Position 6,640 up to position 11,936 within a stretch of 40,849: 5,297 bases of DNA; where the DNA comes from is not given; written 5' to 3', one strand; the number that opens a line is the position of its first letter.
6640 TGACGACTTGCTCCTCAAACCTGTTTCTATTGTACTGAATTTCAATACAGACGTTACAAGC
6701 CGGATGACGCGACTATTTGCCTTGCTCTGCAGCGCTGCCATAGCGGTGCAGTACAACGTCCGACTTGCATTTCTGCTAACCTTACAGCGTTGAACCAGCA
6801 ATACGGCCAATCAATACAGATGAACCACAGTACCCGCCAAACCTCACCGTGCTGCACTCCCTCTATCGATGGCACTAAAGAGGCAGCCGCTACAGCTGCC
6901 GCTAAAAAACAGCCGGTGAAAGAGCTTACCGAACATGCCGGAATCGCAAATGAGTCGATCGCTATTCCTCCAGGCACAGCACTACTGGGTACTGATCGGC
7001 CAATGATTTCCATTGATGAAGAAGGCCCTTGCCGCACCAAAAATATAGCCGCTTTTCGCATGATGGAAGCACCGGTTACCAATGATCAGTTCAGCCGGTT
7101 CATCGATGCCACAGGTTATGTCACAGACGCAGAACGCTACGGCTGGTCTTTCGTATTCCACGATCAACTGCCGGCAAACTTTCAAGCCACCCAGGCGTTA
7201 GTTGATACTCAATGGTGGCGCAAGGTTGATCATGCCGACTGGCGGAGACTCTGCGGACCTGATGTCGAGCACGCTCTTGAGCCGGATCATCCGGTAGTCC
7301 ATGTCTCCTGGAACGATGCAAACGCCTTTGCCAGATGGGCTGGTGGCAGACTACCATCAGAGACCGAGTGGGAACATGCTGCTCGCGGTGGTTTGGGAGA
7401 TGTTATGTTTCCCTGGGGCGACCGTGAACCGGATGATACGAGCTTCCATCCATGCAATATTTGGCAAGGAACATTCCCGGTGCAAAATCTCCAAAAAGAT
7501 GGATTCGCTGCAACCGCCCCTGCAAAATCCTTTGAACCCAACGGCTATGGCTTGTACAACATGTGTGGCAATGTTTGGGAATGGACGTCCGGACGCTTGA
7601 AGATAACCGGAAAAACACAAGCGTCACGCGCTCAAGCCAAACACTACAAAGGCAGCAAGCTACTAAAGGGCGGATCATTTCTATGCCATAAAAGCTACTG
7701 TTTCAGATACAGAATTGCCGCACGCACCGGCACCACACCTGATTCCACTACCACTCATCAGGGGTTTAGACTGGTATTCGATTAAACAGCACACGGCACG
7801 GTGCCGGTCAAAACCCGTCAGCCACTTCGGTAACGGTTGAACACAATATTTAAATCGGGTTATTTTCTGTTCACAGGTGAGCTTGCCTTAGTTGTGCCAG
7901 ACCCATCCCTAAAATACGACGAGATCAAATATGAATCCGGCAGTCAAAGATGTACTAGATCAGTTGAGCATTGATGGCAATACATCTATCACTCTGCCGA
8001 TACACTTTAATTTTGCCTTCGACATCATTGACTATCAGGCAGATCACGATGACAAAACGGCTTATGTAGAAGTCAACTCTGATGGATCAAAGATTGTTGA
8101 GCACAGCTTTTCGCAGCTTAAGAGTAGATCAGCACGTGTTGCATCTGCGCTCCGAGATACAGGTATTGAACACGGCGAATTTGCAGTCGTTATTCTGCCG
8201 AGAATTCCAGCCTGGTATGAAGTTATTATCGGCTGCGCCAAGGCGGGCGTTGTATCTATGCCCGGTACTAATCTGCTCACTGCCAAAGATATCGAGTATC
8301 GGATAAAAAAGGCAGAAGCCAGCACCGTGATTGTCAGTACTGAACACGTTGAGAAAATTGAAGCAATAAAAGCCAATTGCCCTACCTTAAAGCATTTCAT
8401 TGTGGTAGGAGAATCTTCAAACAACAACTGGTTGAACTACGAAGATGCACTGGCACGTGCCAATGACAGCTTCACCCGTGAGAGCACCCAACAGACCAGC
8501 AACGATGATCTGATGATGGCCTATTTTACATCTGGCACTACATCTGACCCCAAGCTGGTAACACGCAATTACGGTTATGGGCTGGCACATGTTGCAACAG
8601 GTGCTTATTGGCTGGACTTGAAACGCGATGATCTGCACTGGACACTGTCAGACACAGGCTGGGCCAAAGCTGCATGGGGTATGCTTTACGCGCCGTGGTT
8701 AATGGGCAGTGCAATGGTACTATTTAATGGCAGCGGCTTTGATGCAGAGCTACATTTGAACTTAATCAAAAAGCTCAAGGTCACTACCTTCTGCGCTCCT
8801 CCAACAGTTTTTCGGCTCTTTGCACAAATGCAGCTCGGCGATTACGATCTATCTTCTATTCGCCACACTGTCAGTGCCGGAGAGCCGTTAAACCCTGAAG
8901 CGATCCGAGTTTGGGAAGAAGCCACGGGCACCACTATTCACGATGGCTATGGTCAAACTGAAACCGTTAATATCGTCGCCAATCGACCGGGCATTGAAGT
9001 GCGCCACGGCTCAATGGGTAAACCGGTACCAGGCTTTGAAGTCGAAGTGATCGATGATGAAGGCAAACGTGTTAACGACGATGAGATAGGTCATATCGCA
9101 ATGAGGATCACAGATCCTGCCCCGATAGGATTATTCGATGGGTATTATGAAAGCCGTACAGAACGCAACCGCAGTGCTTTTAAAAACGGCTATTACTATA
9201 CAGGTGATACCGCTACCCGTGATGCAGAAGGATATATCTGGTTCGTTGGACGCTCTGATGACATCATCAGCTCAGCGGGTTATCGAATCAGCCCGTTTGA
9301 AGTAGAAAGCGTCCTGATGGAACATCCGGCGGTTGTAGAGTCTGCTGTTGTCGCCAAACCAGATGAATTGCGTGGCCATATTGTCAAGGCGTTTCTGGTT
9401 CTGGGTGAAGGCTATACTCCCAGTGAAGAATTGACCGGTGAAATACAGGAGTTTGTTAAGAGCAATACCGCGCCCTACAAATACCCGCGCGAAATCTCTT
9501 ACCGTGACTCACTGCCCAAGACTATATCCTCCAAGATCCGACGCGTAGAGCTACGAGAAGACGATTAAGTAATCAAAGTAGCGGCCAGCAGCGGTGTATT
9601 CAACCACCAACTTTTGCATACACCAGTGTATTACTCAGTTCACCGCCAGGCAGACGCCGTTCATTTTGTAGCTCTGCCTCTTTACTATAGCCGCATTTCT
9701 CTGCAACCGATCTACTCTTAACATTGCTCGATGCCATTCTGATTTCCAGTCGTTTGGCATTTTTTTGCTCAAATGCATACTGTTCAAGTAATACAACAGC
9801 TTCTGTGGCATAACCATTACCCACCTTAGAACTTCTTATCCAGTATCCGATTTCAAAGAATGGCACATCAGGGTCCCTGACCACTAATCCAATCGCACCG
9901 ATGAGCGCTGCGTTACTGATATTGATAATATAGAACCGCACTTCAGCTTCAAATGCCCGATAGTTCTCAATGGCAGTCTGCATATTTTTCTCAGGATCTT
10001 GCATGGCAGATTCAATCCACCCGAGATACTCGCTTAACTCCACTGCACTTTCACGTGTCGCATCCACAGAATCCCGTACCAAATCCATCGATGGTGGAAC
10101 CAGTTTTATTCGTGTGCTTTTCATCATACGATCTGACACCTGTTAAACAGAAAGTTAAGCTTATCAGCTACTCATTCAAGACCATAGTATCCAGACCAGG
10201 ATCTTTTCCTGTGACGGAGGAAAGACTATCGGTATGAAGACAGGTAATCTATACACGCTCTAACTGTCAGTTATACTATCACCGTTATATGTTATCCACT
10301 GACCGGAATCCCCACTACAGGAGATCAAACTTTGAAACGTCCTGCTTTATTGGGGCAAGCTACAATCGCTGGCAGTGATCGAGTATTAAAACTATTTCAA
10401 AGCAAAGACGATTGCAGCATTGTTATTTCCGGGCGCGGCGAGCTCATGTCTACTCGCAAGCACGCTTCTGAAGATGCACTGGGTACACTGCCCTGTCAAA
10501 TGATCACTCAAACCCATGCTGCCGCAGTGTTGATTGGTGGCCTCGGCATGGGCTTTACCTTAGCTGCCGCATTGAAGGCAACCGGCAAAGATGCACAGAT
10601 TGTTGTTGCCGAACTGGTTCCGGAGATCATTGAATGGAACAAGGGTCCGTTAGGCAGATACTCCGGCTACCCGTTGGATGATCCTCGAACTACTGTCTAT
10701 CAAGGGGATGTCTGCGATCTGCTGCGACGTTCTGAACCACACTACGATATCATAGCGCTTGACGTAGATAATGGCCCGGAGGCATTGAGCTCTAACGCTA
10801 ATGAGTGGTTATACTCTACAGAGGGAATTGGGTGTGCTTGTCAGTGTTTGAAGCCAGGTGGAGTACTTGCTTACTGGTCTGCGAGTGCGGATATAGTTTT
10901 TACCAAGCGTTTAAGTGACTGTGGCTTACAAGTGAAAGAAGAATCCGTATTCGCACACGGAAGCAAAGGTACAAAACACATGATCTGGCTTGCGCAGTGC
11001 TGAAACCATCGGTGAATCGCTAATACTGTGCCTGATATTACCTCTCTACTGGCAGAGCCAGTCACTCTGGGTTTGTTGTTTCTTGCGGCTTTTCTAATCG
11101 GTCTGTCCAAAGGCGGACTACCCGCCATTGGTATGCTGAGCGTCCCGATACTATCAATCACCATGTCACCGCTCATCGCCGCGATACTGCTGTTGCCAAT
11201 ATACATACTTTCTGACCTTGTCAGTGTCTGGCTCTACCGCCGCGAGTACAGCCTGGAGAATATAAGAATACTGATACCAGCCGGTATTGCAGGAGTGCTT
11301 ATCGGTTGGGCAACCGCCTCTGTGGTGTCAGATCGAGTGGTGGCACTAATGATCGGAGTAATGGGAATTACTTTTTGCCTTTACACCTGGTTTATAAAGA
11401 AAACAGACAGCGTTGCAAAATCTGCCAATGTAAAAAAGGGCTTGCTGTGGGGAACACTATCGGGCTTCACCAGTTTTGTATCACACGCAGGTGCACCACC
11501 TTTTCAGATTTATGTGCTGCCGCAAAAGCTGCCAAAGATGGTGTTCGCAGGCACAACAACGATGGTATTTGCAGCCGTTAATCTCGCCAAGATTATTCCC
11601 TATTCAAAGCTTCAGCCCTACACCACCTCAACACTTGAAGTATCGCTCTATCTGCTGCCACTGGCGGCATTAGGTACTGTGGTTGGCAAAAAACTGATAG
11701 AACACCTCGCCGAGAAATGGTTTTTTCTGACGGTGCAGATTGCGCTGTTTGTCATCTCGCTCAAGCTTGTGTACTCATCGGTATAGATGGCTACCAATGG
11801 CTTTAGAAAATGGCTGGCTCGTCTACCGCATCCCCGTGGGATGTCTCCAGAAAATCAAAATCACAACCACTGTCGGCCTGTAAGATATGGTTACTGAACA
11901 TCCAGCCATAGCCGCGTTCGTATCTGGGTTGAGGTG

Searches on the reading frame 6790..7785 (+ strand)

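Call 30: search_protein_families(library=pfam, proteins=[window:6790-7785:+])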
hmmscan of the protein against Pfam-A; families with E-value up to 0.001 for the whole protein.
window:6790-7785:+ (331 aa): 1 family
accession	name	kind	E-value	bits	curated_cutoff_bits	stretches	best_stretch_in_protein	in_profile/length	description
PF03781.23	FGE-sulfatase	-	8.2e-73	245.6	23.3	1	54-329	3-254/255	Sulfatase-modifying factor enzyme 1-like domain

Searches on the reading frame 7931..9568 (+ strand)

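Call 23: search_protein_families(library=ncbifam, proteins=[window:7931-9568:+])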
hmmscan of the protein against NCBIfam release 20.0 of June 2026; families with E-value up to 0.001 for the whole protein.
window:7931-9568:+ (545 aa): 99 families (the best 25 are shown)
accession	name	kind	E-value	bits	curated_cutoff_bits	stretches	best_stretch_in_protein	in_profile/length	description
NF047394.1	AcylCoAsynMbcS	equivalog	4.6e-149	497.4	850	1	20-544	6-519/525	acyl-CoA synthetase MbcS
NF003313.0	PRK04319.1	equivalog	4.4e-131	437.9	729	1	25-539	42-555/574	acetate--CoA ligase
NF004837.0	PRK06187.1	subfamily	7.2e-93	311.6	476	1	39-544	21-521/531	long-chain-fatty-acid--CoA ligase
TIGR02188.1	Ac_CoA_lig_AcsA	equivalog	5.4e-88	295.8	724.95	1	26-542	56-602/629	acetate--CoA ligase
NF001208.0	PRK00174.1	subfamily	7e-85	285.6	657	1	26-542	77-617/649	acetate--CoA ligase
TIGR02262.1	benz_CoA_lig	subfamily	9.8e-84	281.9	375.25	1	25-543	2-507/508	benzoate-CoA ligase family protein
NF005714.0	PRK07529.1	subfamily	1.6e-67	228.3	632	1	49-544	55-575/640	acyl-CoA synthetase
NF006181.0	PRK08314.1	subfamily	6.9e-66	222.7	705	1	58-544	50-553/563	long-chain-fatty-acid--CoA ligase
NF006182.0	PRK08316.1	subfamily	2.5e-65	220.9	663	1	56-543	35-515/523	fatty acyl-CoA synthetase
NF004808.0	PRK06155.1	equivalog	8.5e-63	212.4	722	1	57-544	46-521/542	ATP-dependent acyl-CoA ligase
NF005702.0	PRK07514.1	subfamily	9.2e-63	212.3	558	1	30-543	6-498/506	malonyl-CoA synthase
NF007815.0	PRK10524.1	equivalog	2.1e-62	211.5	955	1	27-539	53-597/629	propionate--CoA ligase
NF053567.1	HBDA_AROS1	equivalog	6.4e-61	206.3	1000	1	59-543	41-517/523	3-hydroxybenzoate--CoA ligase HbdA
NF004114.0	PRK05605.1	equivalog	7.4e-60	202.8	766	2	168-543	196-567/575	long-chain-fatty-acid--CoA ligase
NF005947.1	PRK08008.1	equivalog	9.4e-60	202.7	651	1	38-541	19-517/518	crotonobetaine/carnitine-CoA ligase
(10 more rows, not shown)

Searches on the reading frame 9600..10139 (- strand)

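Call 30: search_protein_families(library=pfam, proteins=[window:9600-10139:-])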
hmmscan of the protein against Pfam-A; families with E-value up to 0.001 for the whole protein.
window:9600-10139:- (179 aa): 3 families
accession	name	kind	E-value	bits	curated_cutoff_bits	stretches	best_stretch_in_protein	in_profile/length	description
PF13302.13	Acetyltransf_3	-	8.3e-22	78.8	25.4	1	34-151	23-137/138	Acetyltransferase (GNAT) domain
PF00583.31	Acetyltransf_1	-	1.2e-09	38.9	20.7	1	51-151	19-116/116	Acetyltransferase (GNAT) family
PF13420.13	Acetyltransf_4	-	3.8e-07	30.7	24.3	1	51-159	35-142/155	Acetyltransferase (GNAT) domain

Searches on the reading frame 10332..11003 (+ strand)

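Call 30: search_protein_families(library=pfam, proteins=[window:10332-11003:+])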
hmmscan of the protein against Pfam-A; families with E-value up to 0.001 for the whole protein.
window:10332-11003:+ (223 aa): 2 families
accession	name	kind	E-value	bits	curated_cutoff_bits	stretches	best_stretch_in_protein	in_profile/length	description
PF01564.23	Spermine_synth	-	1.4e-06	28.5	22.9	1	58-181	14-130/186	Spermine/spermidine synthase domain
PF05430.17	Methyltransf_30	-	0.0006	20.2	22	0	119-214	32-119/124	S-adenosyl-L-methionine-dependent methyltransferase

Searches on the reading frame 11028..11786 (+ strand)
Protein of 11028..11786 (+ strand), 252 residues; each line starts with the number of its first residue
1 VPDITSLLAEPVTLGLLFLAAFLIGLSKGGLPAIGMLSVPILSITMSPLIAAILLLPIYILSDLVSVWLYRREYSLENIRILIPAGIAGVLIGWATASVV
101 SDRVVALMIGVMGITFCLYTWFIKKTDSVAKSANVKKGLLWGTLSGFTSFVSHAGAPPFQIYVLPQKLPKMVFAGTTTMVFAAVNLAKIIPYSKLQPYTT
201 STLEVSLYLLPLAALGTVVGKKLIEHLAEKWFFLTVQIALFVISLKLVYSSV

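Call 30: search_protein_families(library=pfam, proteins=[window:11028-11786:+])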
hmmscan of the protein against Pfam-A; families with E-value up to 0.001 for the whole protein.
window:11028-11786:+ (252 aa): 1 family
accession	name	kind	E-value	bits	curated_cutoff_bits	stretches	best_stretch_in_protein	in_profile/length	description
PF01925.25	TauE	-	2e-29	103.4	32.6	1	17-247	1-237/237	Sulfite exporter TauE/SafE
